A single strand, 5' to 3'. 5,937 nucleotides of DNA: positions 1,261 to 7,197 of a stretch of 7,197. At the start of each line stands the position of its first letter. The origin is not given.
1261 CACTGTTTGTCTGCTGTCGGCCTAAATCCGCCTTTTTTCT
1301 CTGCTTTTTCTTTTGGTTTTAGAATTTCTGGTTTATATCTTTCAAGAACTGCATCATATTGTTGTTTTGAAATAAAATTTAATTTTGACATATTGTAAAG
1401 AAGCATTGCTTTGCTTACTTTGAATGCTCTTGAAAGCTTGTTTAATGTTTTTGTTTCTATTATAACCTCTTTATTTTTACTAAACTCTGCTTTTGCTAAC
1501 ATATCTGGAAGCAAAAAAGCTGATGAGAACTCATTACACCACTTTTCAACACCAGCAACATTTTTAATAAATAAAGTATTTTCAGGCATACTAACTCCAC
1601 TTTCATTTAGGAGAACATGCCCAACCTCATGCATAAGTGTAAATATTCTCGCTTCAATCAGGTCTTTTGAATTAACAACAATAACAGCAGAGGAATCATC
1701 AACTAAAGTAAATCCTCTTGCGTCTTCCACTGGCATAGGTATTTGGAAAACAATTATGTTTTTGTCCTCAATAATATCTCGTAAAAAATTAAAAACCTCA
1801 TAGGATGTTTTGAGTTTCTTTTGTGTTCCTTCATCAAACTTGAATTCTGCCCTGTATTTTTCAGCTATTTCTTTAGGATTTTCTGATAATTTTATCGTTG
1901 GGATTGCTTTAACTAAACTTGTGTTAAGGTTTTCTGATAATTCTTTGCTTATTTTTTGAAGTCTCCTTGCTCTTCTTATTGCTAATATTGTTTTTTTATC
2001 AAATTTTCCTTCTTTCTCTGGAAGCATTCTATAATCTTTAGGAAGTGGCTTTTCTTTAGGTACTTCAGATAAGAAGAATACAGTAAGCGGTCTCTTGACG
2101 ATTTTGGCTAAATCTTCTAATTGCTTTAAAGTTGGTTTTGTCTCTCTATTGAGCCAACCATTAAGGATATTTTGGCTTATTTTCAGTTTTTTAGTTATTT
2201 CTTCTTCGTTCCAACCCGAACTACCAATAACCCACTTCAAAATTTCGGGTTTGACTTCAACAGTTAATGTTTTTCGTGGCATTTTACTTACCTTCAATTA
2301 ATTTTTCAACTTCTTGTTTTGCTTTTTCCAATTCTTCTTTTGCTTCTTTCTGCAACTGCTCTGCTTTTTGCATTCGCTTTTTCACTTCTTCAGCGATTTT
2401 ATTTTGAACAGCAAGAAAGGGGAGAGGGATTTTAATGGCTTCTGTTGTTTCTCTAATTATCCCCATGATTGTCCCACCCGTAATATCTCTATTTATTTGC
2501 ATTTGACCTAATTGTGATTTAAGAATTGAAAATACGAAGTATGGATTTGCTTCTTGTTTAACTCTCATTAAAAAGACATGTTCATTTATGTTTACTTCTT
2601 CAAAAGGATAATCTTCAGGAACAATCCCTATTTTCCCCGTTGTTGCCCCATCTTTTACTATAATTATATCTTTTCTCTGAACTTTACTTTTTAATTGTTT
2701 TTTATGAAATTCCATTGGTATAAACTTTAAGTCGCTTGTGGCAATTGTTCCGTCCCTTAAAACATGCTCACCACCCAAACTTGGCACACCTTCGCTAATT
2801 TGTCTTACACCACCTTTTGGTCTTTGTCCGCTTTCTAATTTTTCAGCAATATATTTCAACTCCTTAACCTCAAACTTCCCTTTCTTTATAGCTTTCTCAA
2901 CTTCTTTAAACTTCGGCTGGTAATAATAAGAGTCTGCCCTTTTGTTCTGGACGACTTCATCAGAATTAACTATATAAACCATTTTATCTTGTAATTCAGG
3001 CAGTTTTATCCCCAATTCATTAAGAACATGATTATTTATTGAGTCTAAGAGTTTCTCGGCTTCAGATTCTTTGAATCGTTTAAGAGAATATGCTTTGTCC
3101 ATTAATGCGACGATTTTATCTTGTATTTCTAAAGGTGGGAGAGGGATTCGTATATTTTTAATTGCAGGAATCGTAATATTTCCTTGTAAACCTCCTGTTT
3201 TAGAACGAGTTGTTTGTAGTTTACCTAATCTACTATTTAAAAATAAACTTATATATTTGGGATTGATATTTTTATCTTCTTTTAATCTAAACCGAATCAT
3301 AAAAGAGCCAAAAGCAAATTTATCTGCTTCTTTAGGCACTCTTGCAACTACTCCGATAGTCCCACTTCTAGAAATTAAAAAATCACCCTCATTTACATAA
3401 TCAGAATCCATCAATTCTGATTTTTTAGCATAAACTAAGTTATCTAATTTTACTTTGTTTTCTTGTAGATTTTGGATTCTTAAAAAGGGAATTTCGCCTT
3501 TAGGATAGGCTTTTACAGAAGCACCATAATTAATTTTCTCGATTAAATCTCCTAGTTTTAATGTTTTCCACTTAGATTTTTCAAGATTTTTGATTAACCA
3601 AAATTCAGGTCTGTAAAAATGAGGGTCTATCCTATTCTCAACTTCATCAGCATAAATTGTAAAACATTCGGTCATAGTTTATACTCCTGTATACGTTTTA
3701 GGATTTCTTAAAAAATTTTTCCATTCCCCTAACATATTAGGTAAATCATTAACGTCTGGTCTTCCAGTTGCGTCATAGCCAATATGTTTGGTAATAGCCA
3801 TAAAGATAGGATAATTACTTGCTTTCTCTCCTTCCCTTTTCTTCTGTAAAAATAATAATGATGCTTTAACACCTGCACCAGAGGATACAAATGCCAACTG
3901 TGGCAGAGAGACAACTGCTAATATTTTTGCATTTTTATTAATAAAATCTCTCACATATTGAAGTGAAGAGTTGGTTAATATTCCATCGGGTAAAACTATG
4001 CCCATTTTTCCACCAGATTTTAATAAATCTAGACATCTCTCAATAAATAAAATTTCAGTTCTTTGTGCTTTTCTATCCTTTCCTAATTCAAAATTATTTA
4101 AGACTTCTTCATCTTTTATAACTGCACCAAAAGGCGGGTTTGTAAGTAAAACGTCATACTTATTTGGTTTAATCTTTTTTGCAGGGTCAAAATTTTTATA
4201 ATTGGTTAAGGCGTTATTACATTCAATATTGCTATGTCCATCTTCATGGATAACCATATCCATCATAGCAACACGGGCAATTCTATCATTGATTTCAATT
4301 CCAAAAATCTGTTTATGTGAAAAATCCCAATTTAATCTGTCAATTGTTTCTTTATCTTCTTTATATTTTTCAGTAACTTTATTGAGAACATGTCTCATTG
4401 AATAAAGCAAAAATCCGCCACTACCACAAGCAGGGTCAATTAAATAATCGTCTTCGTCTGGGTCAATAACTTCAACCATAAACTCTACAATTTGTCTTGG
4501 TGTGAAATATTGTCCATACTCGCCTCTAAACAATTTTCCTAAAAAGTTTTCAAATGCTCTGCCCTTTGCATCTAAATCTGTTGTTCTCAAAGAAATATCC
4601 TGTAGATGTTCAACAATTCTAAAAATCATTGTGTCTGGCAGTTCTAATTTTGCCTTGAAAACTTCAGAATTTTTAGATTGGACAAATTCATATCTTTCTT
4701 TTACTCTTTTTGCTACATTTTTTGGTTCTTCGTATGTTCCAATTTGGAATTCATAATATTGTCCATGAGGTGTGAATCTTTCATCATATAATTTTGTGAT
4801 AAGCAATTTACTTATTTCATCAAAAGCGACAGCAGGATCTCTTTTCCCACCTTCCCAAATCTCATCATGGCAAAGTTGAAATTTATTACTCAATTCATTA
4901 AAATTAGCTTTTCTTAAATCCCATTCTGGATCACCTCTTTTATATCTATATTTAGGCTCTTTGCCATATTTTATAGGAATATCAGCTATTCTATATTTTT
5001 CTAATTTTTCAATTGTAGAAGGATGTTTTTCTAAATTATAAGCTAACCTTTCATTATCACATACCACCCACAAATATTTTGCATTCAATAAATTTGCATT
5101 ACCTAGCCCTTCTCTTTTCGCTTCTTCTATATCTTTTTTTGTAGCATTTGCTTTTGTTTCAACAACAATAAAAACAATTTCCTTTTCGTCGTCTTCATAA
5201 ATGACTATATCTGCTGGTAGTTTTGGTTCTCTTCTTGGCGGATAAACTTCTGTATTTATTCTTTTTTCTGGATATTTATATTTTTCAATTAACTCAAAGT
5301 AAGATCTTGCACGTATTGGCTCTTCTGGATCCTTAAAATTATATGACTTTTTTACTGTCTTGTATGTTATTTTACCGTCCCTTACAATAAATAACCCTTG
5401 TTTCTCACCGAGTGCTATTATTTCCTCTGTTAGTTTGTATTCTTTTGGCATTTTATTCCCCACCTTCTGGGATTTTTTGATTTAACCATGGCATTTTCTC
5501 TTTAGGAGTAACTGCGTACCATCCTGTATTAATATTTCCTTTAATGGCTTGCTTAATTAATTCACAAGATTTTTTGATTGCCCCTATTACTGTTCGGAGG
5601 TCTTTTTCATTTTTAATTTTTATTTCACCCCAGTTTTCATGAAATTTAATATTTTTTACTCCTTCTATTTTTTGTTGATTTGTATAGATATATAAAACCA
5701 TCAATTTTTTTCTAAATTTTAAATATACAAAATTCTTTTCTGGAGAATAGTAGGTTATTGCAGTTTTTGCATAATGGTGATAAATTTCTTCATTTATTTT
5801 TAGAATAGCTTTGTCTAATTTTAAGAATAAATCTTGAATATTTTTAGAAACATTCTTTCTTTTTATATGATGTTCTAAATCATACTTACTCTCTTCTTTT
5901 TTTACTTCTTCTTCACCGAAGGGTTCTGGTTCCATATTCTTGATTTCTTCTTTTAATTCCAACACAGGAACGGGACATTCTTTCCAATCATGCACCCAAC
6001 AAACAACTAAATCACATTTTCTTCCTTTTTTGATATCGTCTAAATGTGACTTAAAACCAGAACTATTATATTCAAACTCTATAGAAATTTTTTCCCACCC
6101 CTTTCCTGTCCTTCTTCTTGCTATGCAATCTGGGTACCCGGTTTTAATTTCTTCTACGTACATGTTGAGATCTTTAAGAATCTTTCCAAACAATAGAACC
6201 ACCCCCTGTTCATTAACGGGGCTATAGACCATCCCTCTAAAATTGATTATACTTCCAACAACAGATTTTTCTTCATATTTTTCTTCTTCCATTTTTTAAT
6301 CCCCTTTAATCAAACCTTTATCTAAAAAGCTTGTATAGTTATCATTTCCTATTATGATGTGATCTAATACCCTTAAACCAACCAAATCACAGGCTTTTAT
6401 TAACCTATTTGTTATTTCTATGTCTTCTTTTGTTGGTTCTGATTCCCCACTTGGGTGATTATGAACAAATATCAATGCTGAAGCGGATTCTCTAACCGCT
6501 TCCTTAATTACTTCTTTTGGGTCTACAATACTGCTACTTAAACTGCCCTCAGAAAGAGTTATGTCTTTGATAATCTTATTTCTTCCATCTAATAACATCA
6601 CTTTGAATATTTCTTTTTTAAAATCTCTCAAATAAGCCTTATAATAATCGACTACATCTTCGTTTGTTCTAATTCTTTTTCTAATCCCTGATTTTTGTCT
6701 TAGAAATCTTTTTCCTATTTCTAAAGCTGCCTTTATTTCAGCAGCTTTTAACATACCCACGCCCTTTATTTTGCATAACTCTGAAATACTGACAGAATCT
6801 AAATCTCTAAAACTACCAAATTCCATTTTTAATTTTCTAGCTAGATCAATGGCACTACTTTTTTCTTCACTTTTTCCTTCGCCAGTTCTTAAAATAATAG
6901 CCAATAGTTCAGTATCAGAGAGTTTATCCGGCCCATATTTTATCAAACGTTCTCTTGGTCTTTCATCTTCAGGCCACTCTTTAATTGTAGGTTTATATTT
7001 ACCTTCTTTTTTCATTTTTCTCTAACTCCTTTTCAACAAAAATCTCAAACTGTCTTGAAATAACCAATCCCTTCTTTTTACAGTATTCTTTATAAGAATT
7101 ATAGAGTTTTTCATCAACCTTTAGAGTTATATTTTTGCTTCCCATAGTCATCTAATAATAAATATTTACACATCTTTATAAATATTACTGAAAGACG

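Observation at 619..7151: Seven translationally coupled genes form one composite RM-plus-accessory defence operon with no HsdR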

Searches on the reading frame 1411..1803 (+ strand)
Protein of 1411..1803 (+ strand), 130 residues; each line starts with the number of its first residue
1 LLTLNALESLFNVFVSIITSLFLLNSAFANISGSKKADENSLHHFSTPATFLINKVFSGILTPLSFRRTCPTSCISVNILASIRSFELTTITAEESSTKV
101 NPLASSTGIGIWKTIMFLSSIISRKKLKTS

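Call 84: search_protein_families(library=pfam, proteins=[window:1411-1803:+], max_evalue=0.01)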
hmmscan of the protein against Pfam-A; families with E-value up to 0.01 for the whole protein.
window:1411-1803:+ (130 aa): 0 families

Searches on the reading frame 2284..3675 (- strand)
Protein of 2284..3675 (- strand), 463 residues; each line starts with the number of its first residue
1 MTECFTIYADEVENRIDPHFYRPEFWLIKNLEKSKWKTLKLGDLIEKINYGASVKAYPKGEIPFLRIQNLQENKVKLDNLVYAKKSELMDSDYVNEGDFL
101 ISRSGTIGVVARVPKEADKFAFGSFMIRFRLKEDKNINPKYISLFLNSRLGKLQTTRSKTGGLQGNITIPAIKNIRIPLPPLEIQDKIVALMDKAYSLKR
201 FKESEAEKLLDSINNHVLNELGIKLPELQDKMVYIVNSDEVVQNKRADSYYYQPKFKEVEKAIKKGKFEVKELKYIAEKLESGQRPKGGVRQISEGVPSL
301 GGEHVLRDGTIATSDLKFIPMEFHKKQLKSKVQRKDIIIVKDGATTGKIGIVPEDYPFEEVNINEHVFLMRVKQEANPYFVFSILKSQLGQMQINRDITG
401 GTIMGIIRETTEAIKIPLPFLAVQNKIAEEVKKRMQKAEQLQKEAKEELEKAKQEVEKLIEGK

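Call 3: search_protein_families(library=pfam, proteins=[window:2284-3675:-], max_evalue=0.01)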
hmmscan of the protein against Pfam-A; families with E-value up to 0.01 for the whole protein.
window:2284-3675:- (463 aa): 1 family
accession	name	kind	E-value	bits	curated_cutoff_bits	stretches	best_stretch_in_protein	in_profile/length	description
PF01420.25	Methylase_S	-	2.1e-32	113.1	22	2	34-198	2-155/168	Type I restriction modification DNA specificity domain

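Call 4: search_protein_families(library=padloc, proteins=[window:2284-3675:-], max_evalue=0.01)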
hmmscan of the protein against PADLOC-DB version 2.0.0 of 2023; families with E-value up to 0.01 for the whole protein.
window:2284-3675:- (463 aa): 118 families (the best 25 are shown)
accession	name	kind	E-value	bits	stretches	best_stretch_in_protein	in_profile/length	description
PDLC03107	Specificity_I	-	1.2e-51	174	2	138-447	104-375/392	Type I specificity subunit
PDLC03095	Specificity_I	-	4e-51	172.2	2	13-200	255-443/473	Type I specificity subunit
PDLC03148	Specificity_I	-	5.8e-46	155.2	3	20-193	236-420/453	Type I specificity subunit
PDLC03072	Specificity_I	-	1.2e-45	154.4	2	269-452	238-421/448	Type I specificity subunit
PDLC04137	mad5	-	2.6e-45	153.3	1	35-461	2-391/392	mads_5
PDLC03100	Specificity_I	-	3.1e-44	150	2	29-221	188-387/392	Type I specificity subunit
PDLC03089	Specificity_I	-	2.2e-43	147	2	34-192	3-165/446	Type I specificity subunit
PDLC03179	Specificity_I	-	8.5e-42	141.8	2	35-198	393-561/589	Type I specificity subunit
PDLC03169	Specificity_I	-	2e-40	137.5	2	32-192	217-382/461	Type I specificity subunit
PDLC03105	Specificity_I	-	2.4e-40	137.3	2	35-206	237-412/448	Type I specificity subunit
PDLC03073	Specificity_I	-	6e-40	135.7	2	35-201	17-190/437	Type I specificity subunit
PDLC03168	Specificity_I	-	1.2e-37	128.5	2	34-193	3-163/459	Type I specificity subunit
PDLC03069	Specificity_I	-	1.9e-37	127.3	2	33-212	186-377/387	Type I specificity subunit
PDLC03108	Specificity_I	-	2.4e-36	124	2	131-456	134-426/452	Type I specificity subunit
PDLC03068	Specificity_I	-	4.6e-36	122.8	2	34-192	2-162/403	Type I specificity subunit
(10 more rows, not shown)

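Call 5: search_protein_families(library=ncbifam, proteins=[window:2284-3675:-], max_evalue=0.01)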
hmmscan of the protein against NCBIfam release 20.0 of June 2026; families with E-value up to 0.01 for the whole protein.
window:2284-3675:- (463 aa): 2 families
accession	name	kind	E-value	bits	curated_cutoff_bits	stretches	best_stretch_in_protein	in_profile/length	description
NF047740.1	antiphage_MADS5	equivalog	2.2e-44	152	400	1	11-461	13-461/461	methylation-associated defense system restriction endonuclease subunit S MAD5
NF007278.0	PRK09737.1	equivalog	3.5e-30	105.2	662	2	30-196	215-386/461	type I restriction-modification system specificity subunit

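Call 6: find_encoding_contigs(protein=window:2284-3675:-, flank=10000, max_places=6)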
Protein window:2284-3675:- (463 aa): 5 contigs read that carry it; 5 places shown.
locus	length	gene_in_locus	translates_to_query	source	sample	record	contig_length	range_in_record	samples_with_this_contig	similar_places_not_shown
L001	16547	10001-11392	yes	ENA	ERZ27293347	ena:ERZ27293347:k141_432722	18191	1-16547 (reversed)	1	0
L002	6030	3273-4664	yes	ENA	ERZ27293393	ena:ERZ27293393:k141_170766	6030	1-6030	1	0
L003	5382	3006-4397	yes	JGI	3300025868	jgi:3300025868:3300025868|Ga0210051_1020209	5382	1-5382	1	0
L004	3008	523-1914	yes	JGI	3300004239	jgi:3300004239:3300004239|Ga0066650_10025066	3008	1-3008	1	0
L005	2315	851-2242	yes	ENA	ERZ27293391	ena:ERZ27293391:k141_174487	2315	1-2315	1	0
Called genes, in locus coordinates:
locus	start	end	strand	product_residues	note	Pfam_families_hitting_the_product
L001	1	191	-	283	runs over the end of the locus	PF01944:SpoIIM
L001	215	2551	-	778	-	PF09989:DUF2229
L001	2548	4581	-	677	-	PF01869:BcrAD_BadFG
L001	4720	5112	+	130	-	PF01873:eIF-5_eIF-2B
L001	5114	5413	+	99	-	PF04242:DUF424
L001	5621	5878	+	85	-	-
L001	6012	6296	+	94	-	-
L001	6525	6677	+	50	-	-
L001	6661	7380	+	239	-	PF20582:UPF0758_N, PF04002:RadC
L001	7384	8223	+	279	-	-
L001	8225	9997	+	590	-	PF13588:HSDR_N_2, PF02384:N6_Mtase, PF01170:UPF0020, PF20473:MmeI_Mtase (weak), PF07669:Eco57I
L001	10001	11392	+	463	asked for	PF01420:Methylase_S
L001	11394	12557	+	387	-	PF01381:HTH_3 (faint), PF10463:Peptidase_U49 (faint), PF06114:Peptidase_M78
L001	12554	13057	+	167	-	PF14367:DUF4411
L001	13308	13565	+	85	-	-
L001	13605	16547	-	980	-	?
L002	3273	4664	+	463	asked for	PF01420:Methylase_S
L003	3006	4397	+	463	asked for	PF01420:Methylase_S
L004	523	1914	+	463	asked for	PF01420:Methylase_S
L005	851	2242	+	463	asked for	PF01420:Methylase_S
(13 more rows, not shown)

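Call 84: search_protein_families(library=pfam, proteins=[L001:6012-6296:+, L001:5621-5878:+], max_evalue=0.01)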
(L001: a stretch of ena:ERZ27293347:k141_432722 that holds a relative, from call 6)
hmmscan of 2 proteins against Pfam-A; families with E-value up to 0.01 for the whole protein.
L001:6012-6296:+ (94 aa): 0 families

L001:5621-5878:+ (85 aa): 0 families

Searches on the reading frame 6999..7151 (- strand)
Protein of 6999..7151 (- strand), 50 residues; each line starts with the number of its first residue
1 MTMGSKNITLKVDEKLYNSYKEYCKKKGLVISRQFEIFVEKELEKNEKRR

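Call 3: search_protein_families(library=pfam, proteins=[window:6999-7151:-], max_evalue=0.01)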
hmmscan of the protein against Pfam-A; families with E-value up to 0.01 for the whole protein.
window:6999-7151:- (50 aa): 1 family
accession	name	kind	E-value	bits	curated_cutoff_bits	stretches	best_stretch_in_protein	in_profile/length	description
PF10723.15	RepB-RCR_reg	-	0.0064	16.9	21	1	5-45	39-79/81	Replication regulatory protein RepB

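Call 4: search_protein_families(library=padloc, proteins=[window:6999-7151:-], max_evalue=0.01)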
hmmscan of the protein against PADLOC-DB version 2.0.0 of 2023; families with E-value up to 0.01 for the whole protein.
window:6999-7151:- (50 aa): 0 families

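Call 5: search_protein_families(library=ncbifam, proteins=[window:6999-7151:-], max_evalue=0.01)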
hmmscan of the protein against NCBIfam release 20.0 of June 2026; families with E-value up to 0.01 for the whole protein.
window:6999-7151:- (50 aa): 1 family
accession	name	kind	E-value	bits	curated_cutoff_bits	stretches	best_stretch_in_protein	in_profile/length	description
TIGR02384.1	RelB_DinJ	subfamily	0.0073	16.5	45.65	1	3-44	1-42/85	type II toxin-antitoxin system RelB/DinJ family antitoxin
